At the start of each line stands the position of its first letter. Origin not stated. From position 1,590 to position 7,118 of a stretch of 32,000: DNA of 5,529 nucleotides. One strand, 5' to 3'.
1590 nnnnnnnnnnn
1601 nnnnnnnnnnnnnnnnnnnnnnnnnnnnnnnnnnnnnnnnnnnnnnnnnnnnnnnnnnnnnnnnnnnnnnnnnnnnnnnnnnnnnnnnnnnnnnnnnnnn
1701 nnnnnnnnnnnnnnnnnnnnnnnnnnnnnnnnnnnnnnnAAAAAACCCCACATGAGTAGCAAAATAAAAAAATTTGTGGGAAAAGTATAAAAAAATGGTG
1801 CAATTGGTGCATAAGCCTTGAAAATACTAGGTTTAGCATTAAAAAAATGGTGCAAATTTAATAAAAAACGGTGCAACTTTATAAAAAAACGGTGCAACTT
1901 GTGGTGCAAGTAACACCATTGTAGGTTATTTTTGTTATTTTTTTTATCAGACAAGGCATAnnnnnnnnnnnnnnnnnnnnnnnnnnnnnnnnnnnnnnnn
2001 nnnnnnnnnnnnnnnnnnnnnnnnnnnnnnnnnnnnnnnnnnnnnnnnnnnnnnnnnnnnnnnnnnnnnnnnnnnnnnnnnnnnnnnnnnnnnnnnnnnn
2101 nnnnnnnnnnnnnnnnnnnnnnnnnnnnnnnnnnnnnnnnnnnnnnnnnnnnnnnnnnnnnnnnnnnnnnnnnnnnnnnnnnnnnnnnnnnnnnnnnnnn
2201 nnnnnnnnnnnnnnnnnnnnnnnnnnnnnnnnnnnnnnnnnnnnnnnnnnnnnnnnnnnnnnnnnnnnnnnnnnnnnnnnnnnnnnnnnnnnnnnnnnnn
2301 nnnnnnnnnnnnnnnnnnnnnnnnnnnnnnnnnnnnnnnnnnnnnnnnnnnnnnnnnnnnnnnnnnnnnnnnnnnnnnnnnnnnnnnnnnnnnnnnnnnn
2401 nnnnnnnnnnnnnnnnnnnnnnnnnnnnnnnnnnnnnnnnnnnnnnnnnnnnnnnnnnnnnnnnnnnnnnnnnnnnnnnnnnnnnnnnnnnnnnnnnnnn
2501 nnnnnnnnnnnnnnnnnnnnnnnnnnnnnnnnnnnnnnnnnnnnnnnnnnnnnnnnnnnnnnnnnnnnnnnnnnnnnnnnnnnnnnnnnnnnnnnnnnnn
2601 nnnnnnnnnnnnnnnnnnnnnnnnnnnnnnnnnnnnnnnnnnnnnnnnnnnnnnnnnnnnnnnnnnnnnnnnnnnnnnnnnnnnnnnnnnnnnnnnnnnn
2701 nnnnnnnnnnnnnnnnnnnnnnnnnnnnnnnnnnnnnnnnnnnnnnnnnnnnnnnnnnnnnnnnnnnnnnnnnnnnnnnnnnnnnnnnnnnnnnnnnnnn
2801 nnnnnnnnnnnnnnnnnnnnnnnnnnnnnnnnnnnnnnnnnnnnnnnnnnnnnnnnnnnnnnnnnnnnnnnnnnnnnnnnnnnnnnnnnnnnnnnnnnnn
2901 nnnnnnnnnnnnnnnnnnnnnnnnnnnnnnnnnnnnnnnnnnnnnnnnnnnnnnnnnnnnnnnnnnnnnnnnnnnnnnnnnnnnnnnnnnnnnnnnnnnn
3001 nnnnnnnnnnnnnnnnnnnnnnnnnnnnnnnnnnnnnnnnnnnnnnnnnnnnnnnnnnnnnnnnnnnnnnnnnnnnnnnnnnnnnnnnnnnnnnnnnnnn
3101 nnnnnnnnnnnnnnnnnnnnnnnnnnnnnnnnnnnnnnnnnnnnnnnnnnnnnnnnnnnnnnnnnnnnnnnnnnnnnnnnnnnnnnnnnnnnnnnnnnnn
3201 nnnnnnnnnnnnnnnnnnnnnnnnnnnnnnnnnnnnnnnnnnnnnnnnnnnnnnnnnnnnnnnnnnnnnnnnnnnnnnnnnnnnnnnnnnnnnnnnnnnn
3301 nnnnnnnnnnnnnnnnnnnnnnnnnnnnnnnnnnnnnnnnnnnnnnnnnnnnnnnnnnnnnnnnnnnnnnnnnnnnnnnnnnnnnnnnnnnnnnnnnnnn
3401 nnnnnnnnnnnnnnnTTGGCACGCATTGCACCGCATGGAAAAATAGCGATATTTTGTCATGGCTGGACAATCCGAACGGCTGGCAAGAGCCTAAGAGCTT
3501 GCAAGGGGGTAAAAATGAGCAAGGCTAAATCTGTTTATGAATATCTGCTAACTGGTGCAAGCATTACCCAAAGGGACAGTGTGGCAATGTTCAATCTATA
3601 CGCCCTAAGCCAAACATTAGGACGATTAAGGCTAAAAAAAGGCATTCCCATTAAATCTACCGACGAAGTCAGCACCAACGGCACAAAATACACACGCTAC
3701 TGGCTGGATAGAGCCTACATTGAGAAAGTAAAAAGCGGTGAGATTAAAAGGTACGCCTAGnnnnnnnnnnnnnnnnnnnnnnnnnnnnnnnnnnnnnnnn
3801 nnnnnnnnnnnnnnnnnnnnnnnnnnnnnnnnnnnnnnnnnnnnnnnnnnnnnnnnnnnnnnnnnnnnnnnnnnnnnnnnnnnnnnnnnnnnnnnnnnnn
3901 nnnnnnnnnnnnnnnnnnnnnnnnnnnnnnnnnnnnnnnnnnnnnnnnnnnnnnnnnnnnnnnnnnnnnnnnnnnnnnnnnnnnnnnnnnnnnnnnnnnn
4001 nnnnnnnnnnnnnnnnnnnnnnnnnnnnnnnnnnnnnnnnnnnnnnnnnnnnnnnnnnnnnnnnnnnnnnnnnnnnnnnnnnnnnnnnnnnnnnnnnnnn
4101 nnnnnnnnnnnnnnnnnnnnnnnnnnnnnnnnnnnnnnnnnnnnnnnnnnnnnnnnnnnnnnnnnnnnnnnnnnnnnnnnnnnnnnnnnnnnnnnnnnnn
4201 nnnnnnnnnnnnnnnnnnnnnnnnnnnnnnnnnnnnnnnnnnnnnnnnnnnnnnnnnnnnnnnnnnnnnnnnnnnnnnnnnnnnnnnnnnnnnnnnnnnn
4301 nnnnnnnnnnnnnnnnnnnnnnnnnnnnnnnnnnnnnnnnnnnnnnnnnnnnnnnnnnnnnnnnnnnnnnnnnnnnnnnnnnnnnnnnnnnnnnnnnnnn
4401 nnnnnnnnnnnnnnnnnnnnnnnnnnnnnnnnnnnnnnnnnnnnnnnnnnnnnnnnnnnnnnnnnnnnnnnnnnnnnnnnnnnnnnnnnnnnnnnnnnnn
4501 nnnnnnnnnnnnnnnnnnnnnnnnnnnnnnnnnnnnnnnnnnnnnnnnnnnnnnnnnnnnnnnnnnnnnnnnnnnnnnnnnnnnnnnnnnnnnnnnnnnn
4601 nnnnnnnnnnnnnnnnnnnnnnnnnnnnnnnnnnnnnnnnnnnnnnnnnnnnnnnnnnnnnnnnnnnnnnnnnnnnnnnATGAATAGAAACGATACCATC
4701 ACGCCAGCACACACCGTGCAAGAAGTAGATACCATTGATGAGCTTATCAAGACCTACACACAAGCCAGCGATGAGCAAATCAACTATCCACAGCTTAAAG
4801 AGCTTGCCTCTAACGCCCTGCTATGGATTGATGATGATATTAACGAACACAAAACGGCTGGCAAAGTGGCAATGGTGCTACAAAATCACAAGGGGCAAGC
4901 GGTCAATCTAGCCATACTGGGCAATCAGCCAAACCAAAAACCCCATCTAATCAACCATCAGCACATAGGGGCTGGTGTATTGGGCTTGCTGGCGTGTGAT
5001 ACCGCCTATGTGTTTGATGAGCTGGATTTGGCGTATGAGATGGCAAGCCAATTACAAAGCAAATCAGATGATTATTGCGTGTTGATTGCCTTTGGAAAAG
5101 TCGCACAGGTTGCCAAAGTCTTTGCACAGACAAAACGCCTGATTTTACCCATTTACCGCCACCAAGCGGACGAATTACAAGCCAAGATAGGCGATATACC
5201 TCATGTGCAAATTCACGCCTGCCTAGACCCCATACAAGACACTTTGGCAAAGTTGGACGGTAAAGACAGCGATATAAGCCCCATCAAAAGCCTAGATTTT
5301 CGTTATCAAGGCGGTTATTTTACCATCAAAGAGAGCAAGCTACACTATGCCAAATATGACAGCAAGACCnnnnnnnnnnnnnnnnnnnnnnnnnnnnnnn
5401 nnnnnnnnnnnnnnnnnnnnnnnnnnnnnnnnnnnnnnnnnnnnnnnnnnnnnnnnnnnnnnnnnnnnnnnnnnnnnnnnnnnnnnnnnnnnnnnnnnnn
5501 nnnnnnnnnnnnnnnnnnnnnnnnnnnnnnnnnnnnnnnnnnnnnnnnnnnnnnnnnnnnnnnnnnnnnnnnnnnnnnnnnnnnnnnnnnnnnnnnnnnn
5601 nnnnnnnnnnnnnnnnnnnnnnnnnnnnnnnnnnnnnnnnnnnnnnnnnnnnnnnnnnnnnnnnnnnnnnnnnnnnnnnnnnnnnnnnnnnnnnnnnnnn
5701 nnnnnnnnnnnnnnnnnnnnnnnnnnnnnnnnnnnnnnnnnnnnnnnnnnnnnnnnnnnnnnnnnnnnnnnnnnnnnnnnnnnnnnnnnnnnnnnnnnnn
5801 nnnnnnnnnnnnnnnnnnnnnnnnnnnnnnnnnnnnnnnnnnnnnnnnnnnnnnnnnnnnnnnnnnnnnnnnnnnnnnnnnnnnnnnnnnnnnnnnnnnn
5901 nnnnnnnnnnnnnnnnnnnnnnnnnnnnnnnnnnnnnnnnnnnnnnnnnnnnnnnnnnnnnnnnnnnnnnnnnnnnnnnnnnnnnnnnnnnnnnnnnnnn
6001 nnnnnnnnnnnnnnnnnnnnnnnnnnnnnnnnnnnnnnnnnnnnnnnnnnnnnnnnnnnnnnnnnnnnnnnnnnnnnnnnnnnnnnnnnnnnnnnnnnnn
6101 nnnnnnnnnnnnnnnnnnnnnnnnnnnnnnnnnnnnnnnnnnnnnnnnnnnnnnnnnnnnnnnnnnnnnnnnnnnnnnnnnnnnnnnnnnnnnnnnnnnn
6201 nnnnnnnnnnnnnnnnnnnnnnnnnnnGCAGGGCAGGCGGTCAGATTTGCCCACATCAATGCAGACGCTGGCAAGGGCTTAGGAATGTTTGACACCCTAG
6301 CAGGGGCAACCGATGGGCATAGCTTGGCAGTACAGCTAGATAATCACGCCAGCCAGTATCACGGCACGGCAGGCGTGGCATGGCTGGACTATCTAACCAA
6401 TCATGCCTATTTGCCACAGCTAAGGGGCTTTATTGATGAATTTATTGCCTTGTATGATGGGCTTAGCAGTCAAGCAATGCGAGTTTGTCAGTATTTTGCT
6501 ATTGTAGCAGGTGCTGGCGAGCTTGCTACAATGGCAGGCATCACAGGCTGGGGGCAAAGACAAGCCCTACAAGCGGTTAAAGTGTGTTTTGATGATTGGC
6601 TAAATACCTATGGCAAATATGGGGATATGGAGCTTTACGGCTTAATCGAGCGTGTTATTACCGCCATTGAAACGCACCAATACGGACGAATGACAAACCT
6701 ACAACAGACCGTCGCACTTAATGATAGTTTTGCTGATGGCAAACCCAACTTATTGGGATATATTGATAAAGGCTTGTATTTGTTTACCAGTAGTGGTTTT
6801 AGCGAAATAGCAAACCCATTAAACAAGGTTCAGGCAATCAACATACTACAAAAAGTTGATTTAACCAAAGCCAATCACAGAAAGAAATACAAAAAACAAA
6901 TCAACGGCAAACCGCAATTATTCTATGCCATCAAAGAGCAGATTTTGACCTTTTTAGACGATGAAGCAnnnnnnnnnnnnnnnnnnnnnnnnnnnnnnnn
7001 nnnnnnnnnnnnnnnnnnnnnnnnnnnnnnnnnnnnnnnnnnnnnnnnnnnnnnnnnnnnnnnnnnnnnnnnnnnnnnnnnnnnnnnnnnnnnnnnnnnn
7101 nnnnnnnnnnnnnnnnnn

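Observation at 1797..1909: Iteron family A-tract+GGTGCAA: cluster 1, phased at 21 bp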

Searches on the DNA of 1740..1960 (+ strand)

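Call 74: search_dna_similar(query=window:1740-1960:+, collection=phages, mode=distant, max_evalue=0.01)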
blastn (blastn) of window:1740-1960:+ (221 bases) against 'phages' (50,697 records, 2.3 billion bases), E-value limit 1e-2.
No match.

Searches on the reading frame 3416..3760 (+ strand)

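Call 6: search_protein_families(library=pfam, proteins=[window:3416-3760:+], max_evalue=0.01)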
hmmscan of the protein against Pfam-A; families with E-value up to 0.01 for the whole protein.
window:3416-3760:+ (114 aa): 0 families

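Call 14: search_protein_families(library=ncbifam, proteins=[window:3416-3757:+], max_evalue=0.01)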
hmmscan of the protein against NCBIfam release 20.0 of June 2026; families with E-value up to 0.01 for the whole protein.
window:3416-3757:+ (114 aa): 0 families

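Call 37: search_protein_families(library=phrogs, proteins=[window:3416-3757:+], max_evalue=0.01)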
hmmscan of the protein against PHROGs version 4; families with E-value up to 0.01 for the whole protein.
window:3416-3757:+ (114 aa): 1 family
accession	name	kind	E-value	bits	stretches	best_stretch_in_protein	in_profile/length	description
phrog_4973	-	unknown function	1.9e-07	32.1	1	17-110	53-143/149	-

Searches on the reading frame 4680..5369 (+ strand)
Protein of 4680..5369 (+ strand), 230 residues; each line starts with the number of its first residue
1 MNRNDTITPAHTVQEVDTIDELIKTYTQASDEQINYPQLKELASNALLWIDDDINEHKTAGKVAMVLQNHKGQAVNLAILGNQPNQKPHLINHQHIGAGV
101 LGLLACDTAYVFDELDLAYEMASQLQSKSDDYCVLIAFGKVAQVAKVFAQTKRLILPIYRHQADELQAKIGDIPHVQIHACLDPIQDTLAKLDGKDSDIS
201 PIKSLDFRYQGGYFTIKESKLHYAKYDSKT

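Call 63: predict_structure(alignment_id=A3)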
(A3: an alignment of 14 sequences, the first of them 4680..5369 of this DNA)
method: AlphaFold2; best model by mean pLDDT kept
length: 230 residues; sequences in the alignment: 14
mean_pLDDT: 83.5   pTM: 0.75
mean pLDDT of the five models: 83.5, 83.4, 81.5, 63.5, 62.6
residues with pLDDT >= 90: 103; 70-90: 91; 50-70: 19; < 50: 17
segments of 3 or more residues with pLDDT < 50: 1-4, 6-12, 199-204
pLDDT, mean of each block of 10 residues (from residue 1): 47 65 90 82 87 86 94 93 80 90 95 92 91 95 95 94 92 90 88 67 56 76 73
secondary structure, 60 per line:
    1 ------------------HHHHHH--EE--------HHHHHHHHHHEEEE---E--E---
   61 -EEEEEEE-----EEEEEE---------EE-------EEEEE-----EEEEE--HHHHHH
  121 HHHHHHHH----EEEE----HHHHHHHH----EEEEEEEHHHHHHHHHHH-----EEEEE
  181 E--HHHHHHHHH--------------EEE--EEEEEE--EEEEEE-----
elements in order: H19-24 H37-46 E47-50 E62-68 E74-79 E98-102 E108-112 H115-128 E133-136 H141-148 E153-159 H160-170 E176-181 H184-192 E207-209 E212-217 E220-225

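Call 67: fold_search(model_id=the predicted structure, library=pdb)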
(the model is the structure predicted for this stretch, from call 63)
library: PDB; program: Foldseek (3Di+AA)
matches with E <= 10: 619; with E <= 0.001: 4
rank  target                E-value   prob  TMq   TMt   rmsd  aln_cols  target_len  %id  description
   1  6n9u_F                1.6e-04  1.00  0.40  0.45   6.8       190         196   13  Structure of bacteriophage T7 lagging-strand DNA polymerase (D5A/E7A) interacting with primase domains of two gp4 subu (released 2019-03-06)
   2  5vaz_B                7.3e-04  1.00  0.37  0.29   5.5       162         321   13  Crystal structure of a DNA primase domain from Pseudomonas aeruginosa (released 2017-04-05)
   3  5guj                  7.8e-04  0.99  0.37  0.28  10.0       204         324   14  Crystal structure of the Bacillus subtilis DnaG RNA Polymerase Domain, natural degradation of full length DnaG (released 2017-04-19)
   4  6n9w_B                8.8e-04  0.99  0.38  0.21   8.3       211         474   14  Structure of bacteriophage T7 lagging-strand DNA polymerase (D5A/E7A) and gp4 (helicase/primase) bound to DNA includin (released 2019-03-06)
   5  6n9w_A                1.1e-03  0.99  0.37  0.20   7.3       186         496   14  Structure of bacteriophage T7 lagging-strand DNA polymerase (D5A/E7A) and gp4 (helicase/primase) bound to DNA includin (released 2019-03-06)
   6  6n9v_F                1.3e-03  1.00  0.41  0.24   8.3       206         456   13  Structure of bacteriophage T7 lagging-strand DNA polymerase (D5A/E7A) and gp4 (helicase/primase) bound to DNA includin (released 2019-03-06)
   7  3b39_A                1.7e-03  1.00  0.46  0.35   6.3       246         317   13  Structure of the DnaG primase catalytic domain bound to ssDNA (released 2008-01-15)
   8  5vaz_A                1.9e-03  0.99  0.38  0.29   6.5       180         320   14  Crystal structure of a DNA primase domain from Pseudomonas aeruginosa (released 2017-04-05)
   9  3b39_B                1.9e-03  0.98  0.38  0.30   9.8       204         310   14  Structure of the DnaG primase catalytic domain bound to ssDNA (released 2008-01-15)
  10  6n9v_E                2.0e-03  0.97  0.34  0.20   7.6       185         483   14  Structure of bacteriophage T7 lagging-strand DNA polymerase (D5A/E7A) and gp4 (helicase/primase) bound to DNA includin (released 2019-03-06)
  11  5ikn_G                2.2e-03  0.99  0.36  0.20   6.9       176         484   14  Crystal Structure of the T7 Replisome in the Absence of DNA (released 2016-12-07)
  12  6n9u_E                2.4e-03  0.98  0.35  0.36   7.2       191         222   15  Structure of bacteriophage T7 lagging-strand DNA polymerase (D5A/E7A) interacting with primase domains of two gp4 subu (released 2019-03-06)
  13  6n9x_C                2.7e-03  0.98  0.38  0.21   7.2       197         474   15  Structure of bacteriophage T7 lagging-strand DNA polymerase (D5A/E7A) and gp4 (helicase/primase) bound to DNA includin (released 2019-03-06)
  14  6n9x_B                2.7e-03  0.97  0.35  0.19   7.6       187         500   14  Structure of bacteriophage T7 lagging-strand DNA polymerase (D5A/E7A) and gp4 (helicase/primase) bound to DNA includin (released 2019-03-06)
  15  1nui_A                3.2e-03  0.99  0.36  0.35   5.8       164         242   13  Crystal Structure of the primase fragment of Bacteriophage T7 primase-helicase protein (released 2003-05-27)
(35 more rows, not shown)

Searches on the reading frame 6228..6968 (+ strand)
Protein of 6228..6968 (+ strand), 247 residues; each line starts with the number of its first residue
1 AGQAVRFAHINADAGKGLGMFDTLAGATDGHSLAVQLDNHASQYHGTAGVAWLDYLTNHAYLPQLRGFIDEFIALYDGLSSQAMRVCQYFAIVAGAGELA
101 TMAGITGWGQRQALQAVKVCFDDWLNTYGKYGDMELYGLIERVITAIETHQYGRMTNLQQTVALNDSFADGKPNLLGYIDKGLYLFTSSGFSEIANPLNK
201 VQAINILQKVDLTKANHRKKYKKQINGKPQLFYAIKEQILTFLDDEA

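Call 61: predict_structure(alignment_id=A2)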
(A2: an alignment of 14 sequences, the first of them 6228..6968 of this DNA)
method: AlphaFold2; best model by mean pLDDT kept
length: 247 residues; sequences in the alignment: 14
mean_pLDDT: 76.4   pTM: 0.49
mean pLDDT of the five models: 76.4, 76.0, 75.1, 74.3, 72.4
residues with pLDDT >= 90: 58; 70-90: 111; 50-70: 49; < 50: 29
segments of 3 or more residues with pLDDT < 50: 1-15, 162-171
pLDDT, mean of each block of 10 residues (from residue 1): 38 49 57 64 55 76 91 88 84 87 78 86 75 75 91 82 47 78 91 89 89 89 86 93 69
secondary structure, 60 per line:
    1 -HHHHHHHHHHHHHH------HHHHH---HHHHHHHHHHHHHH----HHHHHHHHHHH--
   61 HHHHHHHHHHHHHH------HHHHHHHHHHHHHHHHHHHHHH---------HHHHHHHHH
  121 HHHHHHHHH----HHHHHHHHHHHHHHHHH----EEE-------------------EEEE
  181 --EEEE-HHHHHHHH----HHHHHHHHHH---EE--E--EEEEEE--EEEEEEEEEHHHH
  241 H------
elements in order: H2-15 H22-26 H30-43 H48-58 H61-74 H81-102 H112-129 H134-150 E155-157 E177-180 E183-186 H188-195 H200-209 E220-225 E228-236 H237-241

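Call 66: fold_search(model_id=the predicted structure, library=pdb)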
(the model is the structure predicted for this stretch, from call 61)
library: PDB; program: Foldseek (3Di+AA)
matches with E <= 10: 74; with E <= 0.001: 4
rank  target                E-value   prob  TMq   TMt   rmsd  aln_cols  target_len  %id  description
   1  8tch_A                2.2e-05  1.00  0.49  0.28   6.4       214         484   12  Initiation of replication protein with helicase activity encoded by Pathogenicity Island SaPIBov1 (released 2024-07-03)
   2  8tch_B                7.7e-05  1.00  0.47  0.27   6.1       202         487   13  Initiation of replication protein with helicase activity encoded by Pathogenicity Island SaPIBov1 (released 2024-07-03)
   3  5dgk_B                4.9e-04  1.00  0.48  0.26   7.3       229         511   14  SCCmec type IV Cch - active helicase (released 2016-08-24)
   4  5dgk_A                4.9e-04  1.00  0.49  0.27   7.9       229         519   14  SCCmec type IV Cch - active helicase (released 2016-08-24)
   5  5vfy_C                2.0e-03  1.00  0.28  0.60   5.1       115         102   10  Structure of an accessory protein of the pCW3 relaxosome (released 2018-04-18)
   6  5vfx_A                2.1e-03  1.00  0.29  0.65   6.3       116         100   11  Structure of an accessory protein of the pCW3 relaxosome in complex with the origin of transfer (oriT) DNA (released 2018-04-18)
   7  5vfx_F                2.7e-03  1.00  0.29  0.64   6.3       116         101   11  Structure of an accessory protein of the pCW3 relaxosome in complex with the origin of transfer (oriT) DNA (released 2018-04-18)
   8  5vfx_D                2.9e-03  1.00  0.30  0.67   4.8       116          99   10  Structure of an accessory protein of the pCW3 relaxosome in complex with the origin of transfer (oriT) DNA (released 2018-04-18)
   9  5vfy_D                3.3e-03  1.00  0.27  0.58   6.5       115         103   10  Structure of an accessory protein of the pCW3 relaxosome (released 2018-04-18)
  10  5vfx_H                3.5e-03  1.00  0.28  0.63   6.3       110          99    9  Structure of an accessory protein of the pCW3 relaxosome in complex with the origin of transfer (oriT) DNA (released 2018-04-18)
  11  5vfy_A                1.3e-02  1.00  0.28  0.59   5.2       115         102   10  Structure of an accessory protein of the pCW3 relaxosome (released 2018-04-18)
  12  9bcx_I                8.3e-01  0.23  0.26  0.19  14.0       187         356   11  Cryo-EM structure of the S. cerevisiae ORC-Cdc6-Mcm2-7-DNA complex with a fully closed Mcm2-Mcm5 DNA entry gate (released 2025-01-01)
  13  4pgg_A                1.6e+00  0.13  0.17  0.13  12.0       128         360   11  Caffeic acid O-methyltransferase from Sorghum bicolor (released 2014-07-02)
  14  4pgh_A                1.7e+00  0.13  0.17  0.13  12.0       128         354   11  Caffeic acid O-methyltransferase from Sorghum bicolor (released 2014-07-02)
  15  4pgh_D                2.0e+00  0.11  0.17  0.13  13.5       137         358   10  Caffeic acid O-methyltransferase from Sorghum bicolor (released 2014-07-02)
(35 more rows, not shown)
